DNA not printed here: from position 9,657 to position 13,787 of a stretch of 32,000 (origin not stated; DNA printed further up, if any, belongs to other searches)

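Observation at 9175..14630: Self-contained 5.5 kb accessory cassette splitting the conserved rps12-rps7-fusA cluster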

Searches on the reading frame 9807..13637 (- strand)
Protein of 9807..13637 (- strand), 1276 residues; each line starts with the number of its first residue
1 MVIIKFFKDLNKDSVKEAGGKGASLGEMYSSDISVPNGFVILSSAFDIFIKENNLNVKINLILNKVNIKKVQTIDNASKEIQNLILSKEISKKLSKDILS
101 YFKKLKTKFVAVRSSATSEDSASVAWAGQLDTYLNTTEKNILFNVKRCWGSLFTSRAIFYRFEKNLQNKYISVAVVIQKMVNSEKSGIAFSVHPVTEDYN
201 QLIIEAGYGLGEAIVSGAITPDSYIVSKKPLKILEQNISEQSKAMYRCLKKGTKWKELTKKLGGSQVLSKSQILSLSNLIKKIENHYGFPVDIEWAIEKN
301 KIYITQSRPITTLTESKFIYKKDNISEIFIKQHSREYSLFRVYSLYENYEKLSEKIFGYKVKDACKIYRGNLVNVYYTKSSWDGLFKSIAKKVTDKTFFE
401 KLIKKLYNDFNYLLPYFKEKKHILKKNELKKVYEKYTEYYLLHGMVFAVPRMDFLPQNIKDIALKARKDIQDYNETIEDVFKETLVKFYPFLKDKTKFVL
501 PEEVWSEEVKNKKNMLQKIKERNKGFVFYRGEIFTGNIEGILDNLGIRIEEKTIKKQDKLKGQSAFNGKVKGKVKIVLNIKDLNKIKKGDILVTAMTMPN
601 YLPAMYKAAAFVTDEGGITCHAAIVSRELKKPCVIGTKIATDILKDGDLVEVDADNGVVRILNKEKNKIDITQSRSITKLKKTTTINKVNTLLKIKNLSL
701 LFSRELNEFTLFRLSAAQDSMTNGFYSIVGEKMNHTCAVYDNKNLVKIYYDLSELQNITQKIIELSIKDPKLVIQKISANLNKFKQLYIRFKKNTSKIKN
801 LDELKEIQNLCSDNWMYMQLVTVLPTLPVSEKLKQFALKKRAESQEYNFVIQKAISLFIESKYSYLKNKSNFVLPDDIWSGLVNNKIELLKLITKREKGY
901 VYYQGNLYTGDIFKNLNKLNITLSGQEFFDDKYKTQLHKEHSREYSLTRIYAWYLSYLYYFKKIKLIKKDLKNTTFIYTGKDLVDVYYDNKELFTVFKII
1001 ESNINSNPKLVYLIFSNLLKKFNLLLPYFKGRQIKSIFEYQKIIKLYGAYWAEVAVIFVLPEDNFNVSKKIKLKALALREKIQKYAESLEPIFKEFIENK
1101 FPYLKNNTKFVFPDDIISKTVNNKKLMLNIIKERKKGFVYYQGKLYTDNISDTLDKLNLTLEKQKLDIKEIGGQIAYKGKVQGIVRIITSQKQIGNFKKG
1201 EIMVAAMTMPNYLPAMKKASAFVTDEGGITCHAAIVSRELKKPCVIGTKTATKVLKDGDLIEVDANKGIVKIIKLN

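Call 4: search_protein_families(library=pfam, proteins=[window:9807-13637:-], max_evalue=0.01)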
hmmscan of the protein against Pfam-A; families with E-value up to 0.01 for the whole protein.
window:9807-13637:- (1276 aa): 4 families
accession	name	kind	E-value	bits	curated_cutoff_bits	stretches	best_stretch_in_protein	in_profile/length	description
PF01326.24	PPDK_N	-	5.9e-95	318.7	27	1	16-317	2-316/328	Pyruvate phosphate dikinase, AMP/ATP-binding domain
PF00391.29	PEP-utilizers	-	5.5e-52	173.7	23.1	2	1197-1268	1-72/72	PEP-utilising enzyme, mobile domain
PF24168.1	PB4_spike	-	0.0015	18.1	27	1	1115-1195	41-117/315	Straight fiber protein PB4 spike domain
PF07085.17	DRTGG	-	0.0048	17.1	25.2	0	1193-1224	16-46/105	DRTGG domain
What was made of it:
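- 9807..13637 (-): 1276-aa multi-module His-swivel dikinase-like protein: ATP-grasp, M1, swivel1, M2, M3, swivel2. Pfam PPDK_N plus two PEP-utilizers domains and no PEP-utilizers_C (call 4).
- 12684..13637 (-): ATP-grasp nucleotide-binding domain (aa 1-318). PPDK_N E 6e-95 (call 4).
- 9822..10145 (-): Swivel phospho-histidine domain 2 (aa 1165-1272; predicted catalytic His1232). Pfam PEP-utilizers aa 1197-1268 (call 4).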

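Call 8: find_encoding_contigs(protein=window:9807-13637:-, flank=10000, max_places=10)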
Protein window:9807-13637:- (1276 aa): 2 contigs read that carry it; 2 places shown.
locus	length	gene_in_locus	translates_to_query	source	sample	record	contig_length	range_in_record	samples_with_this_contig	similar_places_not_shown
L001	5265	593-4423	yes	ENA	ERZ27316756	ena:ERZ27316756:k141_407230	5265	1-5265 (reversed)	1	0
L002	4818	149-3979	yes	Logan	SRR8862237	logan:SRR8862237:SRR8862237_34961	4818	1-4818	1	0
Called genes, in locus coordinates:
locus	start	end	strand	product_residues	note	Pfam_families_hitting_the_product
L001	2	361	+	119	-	?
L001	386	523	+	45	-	-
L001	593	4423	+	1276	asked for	PF01326:PPDK_N, PF00391:PEP-utilizers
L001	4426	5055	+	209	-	PF05724:TPMT, PF03848:TehB, PF13489:Methyltransf_23, PF02353:CMAS, PF08241:Methyltransf_11, PF08242:Methyltransf_12, PF13649:Methyltransf_25, PF13847:Methyltransf_31, +1 more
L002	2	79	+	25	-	?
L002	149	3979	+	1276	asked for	PF01326:PPDK_N, PF00391:PEP-utilizers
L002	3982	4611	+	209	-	PF05724:TPMT, PF03848:TehB, PF13489:Methyltransf_23, PF02353:CMAS, PF08241:Methyltransf_11, PF08242:Methyltransf_12, PF13649:Methyltransf_25, PF13847:Methyltransf_31, +1 more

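Call 9: find_homologous_proteins(query=window:9807-13637:-)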
Query window:9807-13637:- (1276 aa): 7254 proteins with E <= 0.001 among 8000 candidates; the best 120 are listed.
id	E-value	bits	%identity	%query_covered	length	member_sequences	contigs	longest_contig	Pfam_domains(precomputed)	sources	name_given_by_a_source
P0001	0.0e+0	2782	100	100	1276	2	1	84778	PF00391.30,PF01326.25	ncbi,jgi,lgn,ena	-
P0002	0.0e+0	1230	65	45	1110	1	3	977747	PF00391.30,PF01326.25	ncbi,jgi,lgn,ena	-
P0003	0.0e+0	1205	63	48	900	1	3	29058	PF00391.30,PF01326.25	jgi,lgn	-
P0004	0.0e+0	1177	57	63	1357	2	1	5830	PF00391.30,PF01326.25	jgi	-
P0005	0.0e+0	1170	61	25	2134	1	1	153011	PF00391.30,PF02350.26,PF01989.25,PF01326.25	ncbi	-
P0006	0.0e+0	1073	51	43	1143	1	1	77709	PF00391.30,PF01326.25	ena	-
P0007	4.8e-298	1010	43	100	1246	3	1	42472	PF00391.30,PF01326.25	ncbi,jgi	-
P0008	1.3e-281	956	53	33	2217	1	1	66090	PF00391.30,PF01326.25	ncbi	-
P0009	4.9e-280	950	44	55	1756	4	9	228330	PF00391.30,PF02350.26,PF01326.25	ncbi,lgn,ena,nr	ncbi:hypothetical protein J4208_01510 [Candidatus Woesearchaeota archaeon]|nr:hypothetical protein [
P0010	6.3e-276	937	43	52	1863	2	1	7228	PF00391.30,PF02350.26,PF01326.25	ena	-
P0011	7.0e-276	937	62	25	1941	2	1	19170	PF00391.30,PF02350.26,PF01326.25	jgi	jgi:phosphoenolpyruvate synthase/pyruvate phosphate dikinase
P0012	1.1e-273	929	45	43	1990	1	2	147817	PF00391.30,PF02350.26,PF01326.25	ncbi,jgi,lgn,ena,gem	-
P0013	4.3e-273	927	41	52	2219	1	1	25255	PF00391.30,PF02350.26,PF01989.25,PF01326.25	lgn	-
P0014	4.3e-269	914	60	25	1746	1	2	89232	PF00391.30,PF01326.25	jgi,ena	-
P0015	3.8e-267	908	46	52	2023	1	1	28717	PF00391.30,PF02350.26,PF01326.25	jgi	jgi:phosphoenolpyruvate synthase/pyruvate phosphate dikinase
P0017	1.6e-258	879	50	52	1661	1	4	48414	PF00391.30,PF02350.26,PF01326.25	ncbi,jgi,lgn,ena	-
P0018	1.2e-257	876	59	25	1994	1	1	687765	PF00391.30,PF02350.26,PF01326.25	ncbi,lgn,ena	-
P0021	4.9e-256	871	58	26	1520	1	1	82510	PF00391.30,PF02350.26,PF01326.25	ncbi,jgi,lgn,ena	ncbi:MAG: PEP/pyruvate-binding domain-containing protein [Candidatus Buchananbacteria bacterium]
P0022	4.3e-253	861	61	25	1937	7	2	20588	PF00391.30,PF02350.26,PF01326.25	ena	-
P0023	5.9e-253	861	59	24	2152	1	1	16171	PF00391.30,PF02350.26,PF01989.25,PF01326.25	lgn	-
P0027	2.2e-248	846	60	26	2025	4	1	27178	PF00391.30,PF02350.26,PF01326.25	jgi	-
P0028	1.1e-247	843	44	55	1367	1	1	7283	PF00391.30,PF02350.26,PF01326.25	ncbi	-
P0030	1.8e-245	836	42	62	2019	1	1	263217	PF00391.30,PF02350.26,PF01989.25,PF01326.25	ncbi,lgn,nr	ncbi:MAG: PEP/pyruvate-binding domain-containing protein [Nanoarchaeota archaeon]|nr:PEP/pyruvate-bi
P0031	3.6e-245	835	61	24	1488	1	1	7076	PF00391.30,PF02350.26,PF01326.25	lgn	-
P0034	6.6e-244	831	59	26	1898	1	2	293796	PF00391.30,PF02350.26,PF01326.25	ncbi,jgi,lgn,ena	-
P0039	1.5e-240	820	46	53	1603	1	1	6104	PF00391.30,PF02350.26,PF01326.25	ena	-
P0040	4.4e-240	818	45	52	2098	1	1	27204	PF00391.30,PF01989.25,PF01326.25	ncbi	-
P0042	9.5e-239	814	39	70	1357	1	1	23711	PF00391.30,PF01989.25,PF01326.25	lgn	-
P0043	5.8e-238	811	57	25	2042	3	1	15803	PF00391.30,PF02350.26,PF01989.25,PF01326.25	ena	-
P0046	4.5e-237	808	38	72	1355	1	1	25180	PF00391.30,PF02350.26,PF01989.25,PF01326.25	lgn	-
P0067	3.3e-227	776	56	30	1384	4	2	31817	PF00391.30,PF01989.25,PF01326.25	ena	-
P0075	1.0e-224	767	60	25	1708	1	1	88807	PF00391.30,PF02350.26,PF01326.25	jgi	jgi:phosphoenolpyruvate synthase/pyruvate phosphate dikinase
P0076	1.1e-224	767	58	25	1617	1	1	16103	PF00391.30,PF02350.26,PF01326.25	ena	-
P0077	1.9e-224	766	39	73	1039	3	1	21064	PF00391.30,PF01989.25,PF01326.25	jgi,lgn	-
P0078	5.6e-224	765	61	24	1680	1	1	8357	PF00391.30,PF02350.26,PF01326.25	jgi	jgi:rifampicin phosphotransferase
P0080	8.9e-224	764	60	25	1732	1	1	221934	PF00391.30,PF02350.26,PF01326.25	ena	-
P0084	8.7e-223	761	41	55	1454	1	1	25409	PF00391.30,PF02350.26,PF01326.25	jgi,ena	-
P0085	1.7e-222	760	51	27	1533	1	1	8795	PF00391.30,PF02350.26,PF01326.25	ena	-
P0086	1.8e-222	760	40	52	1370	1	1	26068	PF00391.30,PF02350.26,PF01326.25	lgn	-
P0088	3.2e-222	759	49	34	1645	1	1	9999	PF00391.30,PF02350.26,PF01326.25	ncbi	-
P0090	2.9e-220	753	44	52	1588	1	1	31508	PF00391.30,PF02350.26,PF01326.25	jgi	jgi:phosphoenolpyruvate synthase/pyruvate phosphate dikinase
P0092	1.0e-219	751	46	52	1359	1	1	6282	PF00391.30,PF02350.26,PF01326.25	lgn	-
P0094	6.3e-219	748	45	34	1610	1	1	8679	PF00391.30,PF02350.26,PF01326.25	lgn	-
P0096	1.2e-217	744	42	52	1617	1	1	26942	PF00391.30,PF02350.26,PF01326.25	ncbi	-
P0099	4.6e-217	742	44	52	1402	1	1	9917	PF00391.30,PF02350.26,PF01989.25,PF01326.25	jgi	jgi:phosphoenolpyruvate synthase/pyruvate phosphate dikinase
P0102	9.6e-215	734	44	53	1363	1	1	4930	PF00391.30,PF01989.25,PF01326.25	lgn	-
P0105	2.8e-214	733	58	25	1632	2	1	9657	PF00391.30,PF02350.26,PF01326.25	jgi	jgi:phosphoenolpyruvate synthase/pyruvate phosphate dikinase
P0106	5.8e-214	732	57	25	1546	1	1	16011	PF00391.30,PF01989.25,PF01326.25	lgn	-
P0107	9.8e-214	731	63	25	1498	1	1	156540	PF00391.30,PF02350.26,PF01326.25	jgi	jgi:rifampicin phosphotransferase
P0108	1.7e-213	730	51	34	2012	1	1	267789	PF00391.30,PF02350.26,PF01326.25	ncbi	-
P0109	1.2e-212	727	46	52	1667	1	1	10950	PF00391.30,PF01989.25,PF01326.25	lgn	-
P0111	4.7e-212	725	58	25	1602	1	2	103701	PF00391.30,PF02350.26,PF01989.25,PF01326.25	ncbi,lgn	ncbi:MAG: PEP/pyruvate-binding domain-containing protein [bacterium]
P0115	4.6e-210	719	38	74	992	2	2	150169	PF00391.30,PF02350.26,PF01326.25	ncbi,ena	ncbi:MAG: PEP/pyruvate-binding domain-containing protein [Nanoarchaeota archaeon]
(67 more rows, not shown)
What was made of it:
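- Tried and rejected: 'Epimerase_2' (PF02350) and PF01989 fusions listed for many homologues (call 9).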

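Call 16: search_solved_structures(query=window:9807-13637:-, max_evalue=0.001)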
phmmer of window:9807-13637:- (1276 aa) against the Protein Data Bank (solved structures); distinct sequences matched with E-value up to 0.001: 30.
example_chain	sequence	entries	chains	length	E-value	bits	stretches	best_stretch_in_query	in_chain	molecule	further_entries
8a8e_A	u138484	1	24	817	1.8e-90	307.6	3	62-326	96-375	Phosphoenolpyruvate synthase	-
9dae_A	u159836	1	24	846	1.4e-80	274.9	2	6-313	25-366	Phosphoenolpyruvate synthase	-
5fbs_A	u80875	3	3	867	1e-71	245.5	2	7-315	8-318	Phosphoenolpyruvate synthase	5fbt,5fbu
5hv2_A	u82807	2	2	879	1.1e-71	245.5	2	7-315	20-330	Phosphoenolpyruvate synthase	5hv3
5hv1_A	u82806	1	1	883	1.1e-71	245.5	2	7-315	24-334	Phosphoenolpyruvate synthase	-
2ols_A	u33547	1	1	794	4.4e-59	203.7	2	5-315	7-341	Phosphoenolpyruvate synthase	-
5hv6_A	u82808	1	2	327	1.7e-53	185.2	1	7-312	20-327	Phosphoenolpyruvate synthase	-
9goj_A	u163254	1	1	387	3e-38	134.7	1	7-315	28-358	Phosphoenolpyruvate synthase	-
2e28_A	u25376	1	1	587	1.3e-12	49.8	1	561-659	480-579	Pyruvate kinase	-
2x0s_A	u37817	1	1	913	2.1e-10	42.5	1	1177-1274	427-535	PYRUVATE PHOSPHATE DIKINASE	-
5woy_A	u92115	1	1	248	2.1e-08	35.9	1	1129-1271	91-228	Phosphoenolpyruvate-protein phosphotransferase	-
1eza_A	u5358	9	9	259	1.5e-07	33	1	577-663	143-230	ENZYME I | PHOSPHOTRANSFERASE SYSTEM, ENZYME I | PROTEIN (PHOSPHOTRANSFER SYSTEM, ENZYME I)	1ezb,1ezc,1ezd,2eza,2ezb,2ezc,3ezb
1zym_A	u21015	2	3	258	1.5e-07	33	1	577-663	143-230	ENZYME I | Phosphoenolpyruvate-protein phosphotransferase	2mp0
1vbg_A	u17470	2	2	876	1.5e-07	33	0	583-637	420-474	pyruvate,orthophosphate dikinase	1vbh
3eza_A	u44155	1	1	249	1.6e-07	32.9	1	577-661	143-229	PHOSPHOTRANSFERASE SYSTEM, ENZYME I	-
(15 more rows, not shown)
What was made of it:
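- Closest known: PEP synthase / pyruvate, water dikinase. Same: Closest ATP-grasp sequence, E 2e-90 to 8a8e (call 16).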

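Call 17: search_protein_families(library=ncbifam, proteins=[window:9807-13637:-], max_evalue=0.01)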
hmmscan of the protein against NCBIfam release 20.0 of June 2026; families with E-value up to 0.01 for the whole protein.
window:9807-13637:- (1276 aa): 29 families (the best 25 are shown)
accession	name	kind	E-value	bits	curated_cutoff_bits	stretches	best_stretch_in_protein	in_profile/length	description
NF005057.0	PRK06464.1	equivalog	7e-169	563.5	598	3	3-395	6-412/798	phosphoenolpyruvate synthase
TIGR01418.1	PEP_synth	equivalog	1.6e-159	532.8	739.75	3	4-396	2-409/784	pyruvate, water dikinase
NF004878.0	PRK06241.1-3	subfamily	1.7e-128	430.1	945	3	5-329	6-328/891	phosphoenolpyruvate synthase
NF004877.0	PRK06241.1-2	subfamily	4.3e-122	409.1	866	3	7-313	8-315/869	phosphoenolpyruvate synthase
NF041857.1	RIF_Ptrans_rph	equivalog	3.5e-115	386.3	999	3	7-314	6-314/864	rifamycin-inactivating phosphotransferase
NF052631.1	prodigiosin_PigC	equivalog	2.3e-107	360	1300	3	12-331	10-319/883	prodigiosin ligase PigC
NF004879.0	PRK06241.1-4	equivalog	5.3e-107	359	976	3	6-314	7-316/868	phosphoenolpyruvate synthase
NF004881.0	PRK06241.2-2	equivalog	7e-104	348.8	883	3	13-317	14-317/898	phosphoenolpyruvate synthase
NF052632.1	undecylprod_RedH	equivalog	1.3e-103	347.6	1350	3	11-317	10-300/880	undecylprodigiosin ligase RedH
NF004880.0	PRK06241.2-1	equivalog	7.1e-84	282.2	972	4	7-229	7-226/837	phosphoenolpyruvate synthase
NF000283.1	RPH_KJ151292.1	equivalog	6.4e-79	266.2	1700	3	8-314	10-317/865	rifamycin-inactivating phosphotransferase Rph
NF004883.0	PRK06241.2-4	equivalog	4.2e-77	260.1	1063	3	17-315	31-332/928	phosphoenolpyruvate synthase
NF004882.0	PRK06241.2-3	equivalog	2.3e-61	207.9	850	3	8-362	5-329/827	phosphoenolpyruvate synthase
NF006153.0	PRK08296.1-5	subfamily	9.7e-57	192.7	578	2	553-663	497-607/608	hypothetical protein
NF006150.0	PRK08296.1-2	subfamily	6.5e-46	156.8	650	2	534-677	476-620/633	hypothetical protein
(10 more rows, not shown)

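Call 20: find_encoding_contigs(protein=P0002, flank=6000, max_places=3)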
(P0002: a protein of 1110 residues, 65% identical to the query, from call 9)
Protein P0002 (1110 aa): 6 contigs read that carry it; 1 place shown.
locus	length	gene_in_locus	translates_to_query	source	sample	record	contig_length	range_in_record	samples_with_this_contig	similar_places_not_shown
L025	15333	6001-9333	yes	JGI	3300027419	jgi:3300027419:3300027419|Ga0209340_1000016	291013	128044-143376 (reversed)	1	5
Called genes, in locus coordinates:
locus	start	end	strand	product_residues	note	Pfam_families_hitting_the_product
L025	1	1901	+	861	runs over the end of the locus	PF04997:RNA_pol_Rpb1_1, PF00623:RNA_pol_Rpb1_2, PF04983:RNA_pol_Rpb1_3, PF05000:RNA_pol_Rpb1_4, PF04998:RNA_pol_Rpb1_5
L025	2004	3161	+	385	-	PF04998:RNA_pol_Rpb1_5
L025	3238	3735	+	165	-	PF01248:Ribosomal_L7Ae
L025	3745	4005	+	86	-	-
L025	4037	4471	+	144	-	PF00164:Ribosom_S12_S23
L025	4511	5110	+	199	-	PF00177:Ribosomal_S7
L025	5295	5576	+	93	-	PF07106:WHD_TBPIP (faint)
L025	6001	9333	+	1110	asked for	PF01326:PPDK_N, PF00391:PEP-utilizers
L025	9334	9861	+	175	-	-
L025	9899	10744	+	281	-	-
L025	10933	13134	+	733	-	PF00009:GTP_EFTU, PF22042:EF-G_D2, PF03144:GTP_EFTU_D2, PF14492:EFG_III, PF03764:EFG_IV, PF00679:EFG_C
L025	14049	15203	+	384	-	PF02670:DXP_reductoisom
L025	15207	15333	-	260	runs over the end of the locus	PF04414:tRNA_deacylase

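Call 21: find_encoding_contigs(protein=P0007, flank=6000, max_places=3)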
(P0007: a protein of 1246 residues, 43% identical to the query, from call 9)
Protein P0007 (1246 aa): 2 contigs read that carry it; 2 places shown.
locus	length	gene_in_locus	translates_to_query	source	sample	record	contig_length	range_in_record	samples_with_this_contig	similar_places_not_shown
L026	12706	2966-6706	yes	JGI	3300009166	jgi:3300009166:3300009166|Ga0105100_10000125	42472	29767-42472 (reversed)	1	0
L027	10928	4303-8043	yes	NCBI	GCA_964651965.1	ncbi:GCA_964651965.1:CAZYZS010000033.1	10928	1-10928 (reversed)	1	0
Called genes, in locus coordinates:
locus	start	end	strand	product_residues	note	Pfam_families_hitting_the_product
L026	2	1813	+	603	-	?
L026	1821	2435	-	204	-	PF00702:Hydrolase, PF12710:HAD, PF13419:HAD_2, PF13242:Hydrolase_like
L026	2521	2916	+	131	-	-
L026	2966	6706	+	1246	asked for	PF01326:PPDK_N, PF00391:PEP-utilizers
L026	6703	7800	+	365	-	PF00391:PEP-utilizers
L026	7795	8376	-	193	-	PF01451:LMWPc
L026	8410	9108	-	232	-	-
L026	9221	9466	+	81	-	PF02697:VAPB_antitox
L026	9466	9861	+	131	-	PF01850:PIN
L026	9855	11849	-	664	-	-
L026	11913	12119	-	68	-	-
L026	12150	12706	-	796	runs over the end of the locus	PF01326:PPDK_N, PF00391:PEP-utilizers, PF02896:PEP-utilizers_C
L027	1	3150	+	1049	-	?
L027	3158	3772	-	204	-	PF00702:Hydrolase, PF12710:HAD, PF13419:HAD_2, PF13242:Hydrolase_like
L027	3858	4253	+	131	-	-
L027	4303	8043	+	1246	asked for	PF01326:PPDK_N, PF00391:PEP-utilizers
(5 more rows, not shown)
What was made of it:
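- A related contig (L026) encodes a bona fide PEP synthase with PF02896 in addition to a family member (call 21).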
